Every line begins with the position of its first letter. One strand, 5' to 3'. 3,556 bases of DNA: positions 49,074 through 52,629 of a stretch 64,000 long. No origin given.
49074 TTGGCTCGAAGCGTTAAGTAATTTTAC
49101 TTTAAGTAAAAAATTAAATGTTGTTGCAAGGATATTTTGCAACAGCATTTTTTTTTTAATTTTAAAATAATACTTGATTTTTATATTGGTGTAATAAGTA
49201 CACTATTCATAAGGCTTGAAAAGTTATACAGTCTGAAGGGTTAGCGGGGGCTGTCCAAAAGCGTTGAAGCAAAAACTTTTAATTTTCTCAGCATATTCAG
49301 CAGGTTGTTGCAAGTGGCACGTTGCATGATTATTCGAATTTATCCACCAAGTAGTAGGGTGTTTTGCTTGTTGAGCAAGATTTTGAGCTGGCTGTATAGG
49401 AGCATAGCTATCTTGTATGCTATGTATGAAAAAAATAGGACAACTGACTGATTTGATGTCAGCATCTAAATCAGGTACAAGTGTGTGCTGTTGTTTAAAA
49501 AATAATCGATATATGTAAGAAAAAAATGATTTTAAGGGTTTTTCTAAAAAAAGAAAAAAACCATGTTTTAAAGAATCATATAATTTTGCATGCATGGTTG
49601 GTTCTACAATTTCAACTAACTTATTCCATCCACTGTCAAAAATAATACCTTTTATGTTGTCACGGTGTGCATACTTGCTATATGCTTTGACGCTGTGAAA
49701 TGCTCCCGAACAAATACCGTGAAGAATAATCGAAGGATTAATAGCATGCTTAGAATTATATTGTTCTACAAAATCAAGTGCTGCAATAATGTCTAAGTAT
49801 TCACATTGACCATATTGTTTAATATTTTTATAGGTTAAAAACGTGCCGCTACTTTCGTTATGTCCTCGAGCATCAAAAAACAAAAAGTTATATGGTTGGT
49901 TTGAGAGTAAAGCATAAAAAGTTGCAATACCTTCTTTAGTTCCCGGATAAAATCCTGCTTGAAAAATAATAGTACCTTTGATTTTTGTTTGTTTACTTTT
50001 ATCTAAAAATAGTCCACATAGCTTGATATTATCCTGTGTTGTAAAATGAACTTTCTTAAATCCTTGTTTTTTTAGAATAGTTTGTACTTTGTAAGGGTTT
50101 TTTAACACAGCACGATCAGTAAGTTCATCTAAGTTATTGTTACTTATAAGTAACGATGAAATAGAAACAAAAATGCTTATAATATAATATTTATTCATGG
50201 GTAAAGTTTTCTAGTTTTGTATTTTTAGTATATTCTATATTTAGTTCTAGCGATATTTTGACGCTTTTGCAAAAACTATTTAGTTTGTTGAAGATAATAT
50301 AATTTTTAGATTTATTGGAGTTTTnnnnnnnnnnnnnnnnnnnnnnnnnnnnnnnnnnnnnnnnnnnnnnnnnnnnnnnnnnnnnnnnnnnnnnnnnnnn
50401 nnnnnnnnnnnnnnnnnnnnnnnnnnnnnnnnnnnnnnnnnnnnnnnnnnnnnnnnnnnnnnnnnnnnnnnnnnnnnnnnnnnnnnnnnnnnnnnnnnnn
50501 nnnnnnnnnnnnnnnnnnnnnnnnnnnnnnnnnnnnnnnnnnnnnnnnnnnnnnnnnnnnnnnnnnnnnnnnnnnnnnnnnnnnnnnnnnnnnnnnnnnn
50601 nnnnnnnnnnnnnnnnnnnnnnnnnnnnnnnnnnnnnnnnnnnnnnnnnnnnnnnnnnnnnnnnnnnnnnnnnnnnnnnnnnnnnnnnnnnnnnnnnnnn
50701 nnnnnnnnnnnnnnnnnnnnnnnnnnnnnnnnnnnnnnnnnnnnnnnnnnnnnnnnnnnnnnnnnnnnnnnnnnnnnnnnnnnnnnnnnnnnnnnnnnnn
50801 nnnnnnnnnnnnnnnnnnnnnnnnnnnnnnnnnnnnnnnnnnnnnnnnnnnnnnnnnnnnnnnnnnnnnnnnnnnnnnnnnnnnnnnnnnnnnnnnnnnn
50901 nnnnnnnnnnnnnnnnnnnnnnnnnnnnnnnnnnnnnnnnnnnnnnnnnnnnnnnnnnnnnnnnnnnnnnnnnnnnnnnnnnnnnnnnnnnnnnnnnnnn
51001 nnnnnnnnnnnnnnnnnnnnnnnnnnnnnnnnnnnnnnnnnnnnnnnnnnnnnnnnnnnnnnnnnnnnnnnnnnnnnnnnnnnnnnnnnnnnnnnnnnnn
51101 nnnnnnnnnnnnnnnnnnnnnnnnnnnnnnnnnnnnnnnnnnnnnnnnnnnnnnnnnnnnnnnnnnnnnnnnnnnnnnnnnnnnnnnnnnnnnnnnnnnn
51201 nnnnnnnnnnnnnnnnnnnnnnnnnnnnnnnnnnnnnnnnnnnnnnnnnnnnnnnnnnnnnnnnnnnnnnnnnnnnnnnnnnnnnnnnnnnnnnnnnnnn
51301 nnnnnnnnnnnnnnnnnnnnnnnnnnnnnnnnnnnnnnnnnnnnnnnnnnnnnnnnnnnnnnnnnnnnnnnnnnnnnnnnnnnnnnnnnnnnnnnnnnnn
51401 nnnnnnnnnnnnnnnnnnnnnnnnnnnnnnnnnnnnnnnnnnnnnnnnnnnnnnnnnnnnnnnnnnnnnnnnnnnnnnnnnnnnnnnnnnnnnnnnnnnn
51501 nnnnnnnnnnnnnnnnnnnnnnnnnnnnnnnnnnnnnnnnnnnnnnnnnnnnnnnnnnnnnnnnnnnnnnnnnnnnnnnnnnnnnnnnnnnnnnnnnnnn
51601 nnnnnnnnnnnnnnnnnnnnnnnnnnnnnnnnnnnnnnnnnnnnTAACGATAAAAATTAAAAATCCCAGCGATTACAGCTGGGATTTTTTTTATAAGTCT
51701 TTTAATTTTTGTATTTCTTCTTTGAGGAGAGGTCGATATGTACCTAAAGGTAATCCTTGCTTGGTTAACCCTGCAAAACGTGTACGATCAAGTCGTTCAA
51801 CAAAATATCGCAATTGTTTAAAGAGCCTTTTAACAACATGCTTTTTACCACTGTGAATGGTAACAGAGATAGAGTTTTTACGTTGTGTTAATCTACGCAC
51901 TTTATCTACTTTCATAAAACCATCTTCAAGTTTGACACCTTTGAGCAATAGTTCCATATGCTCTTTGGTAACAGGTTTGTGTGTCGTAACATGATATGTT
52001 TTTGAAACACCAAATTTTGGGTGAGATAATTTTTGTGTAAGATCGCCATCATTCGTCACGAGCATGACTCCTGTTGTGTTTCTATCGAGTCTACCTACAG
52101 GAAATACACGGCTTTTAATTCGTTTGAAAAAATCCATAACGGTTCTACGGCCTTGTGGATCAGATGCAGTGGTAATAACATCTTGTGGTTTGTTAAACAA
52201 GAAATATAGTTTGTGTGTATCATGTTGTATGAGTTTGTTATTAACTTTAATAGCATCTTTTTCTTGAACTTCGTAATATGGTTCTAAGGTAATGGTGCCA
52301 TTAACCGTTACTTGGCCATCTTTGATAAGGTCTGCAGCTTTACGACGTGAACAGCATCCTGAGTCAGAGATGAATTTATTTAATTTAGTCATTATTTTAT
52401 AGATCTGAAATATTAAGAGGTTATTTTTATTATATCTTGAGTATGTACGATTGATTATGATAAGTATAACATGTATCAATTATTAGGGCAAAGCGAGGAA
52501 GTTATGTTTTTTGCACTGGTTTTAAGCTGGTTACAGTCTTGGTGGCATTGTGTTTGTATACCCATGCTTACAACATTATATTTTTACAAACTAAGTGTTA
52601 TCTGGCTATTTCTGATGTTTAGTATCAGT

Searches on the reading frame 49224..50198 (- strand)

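Call 84: search_protein_families(library=pfam, proteins=[window:49224-50198:-], max_evalue=0.01)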
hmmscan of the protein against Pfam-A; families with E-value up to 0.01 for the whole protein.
window:49224-50198:- (324 aa): 3 families
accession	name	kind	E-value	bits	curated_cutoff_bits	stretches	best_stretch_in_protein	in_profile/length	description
PF12146.15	Hydrolase_4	-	1.2e-06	28.5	27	1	91-194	20-113/239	Serine aminopeptidase, S33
PF12697.13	Abhydrolase_6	-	6.1e-06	27.5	26.3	1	95-304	21-216/217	Alpha/beta hydrolase family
PF00561.26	Abhydrolase_1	-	0.00011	22.4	25.8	1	94-296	20-180/245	alpha/beta hydrolase fold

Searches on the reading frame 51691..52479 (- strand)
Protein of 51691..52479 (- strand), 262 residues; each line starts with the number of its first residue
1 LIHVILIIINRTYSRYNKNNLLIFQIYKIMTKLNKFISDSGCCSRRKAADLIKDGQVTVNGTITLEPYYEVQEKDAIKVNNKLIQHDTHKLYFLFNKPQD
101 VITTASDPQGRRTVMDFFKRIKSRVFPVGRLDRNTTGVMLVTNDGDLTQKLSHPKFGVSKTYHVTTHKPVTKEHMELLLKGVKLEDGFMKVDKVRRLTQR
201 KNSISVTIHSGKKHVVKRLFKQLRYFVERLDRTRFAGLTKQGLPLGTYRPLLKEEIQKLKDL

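Call 61: search_protein_families(library=pfam, proteins=[window:51691-52479:-], max_evalue=0.00001)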
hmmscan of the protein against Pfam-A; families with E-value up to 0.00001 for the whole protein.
window:51691-52479:- (262 aa): 2 families
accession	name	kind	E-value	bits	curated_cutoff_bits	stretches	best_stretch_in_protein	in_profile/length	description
PF00849.27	PseudoU_synth_2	-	2.2e-19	70.6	26.8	1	92-221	2-151/152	RNA pseudouridylate synthase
PF01479.30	S4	-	1.2e-10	41.4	22.8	1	32-77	2-48/48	S4 domain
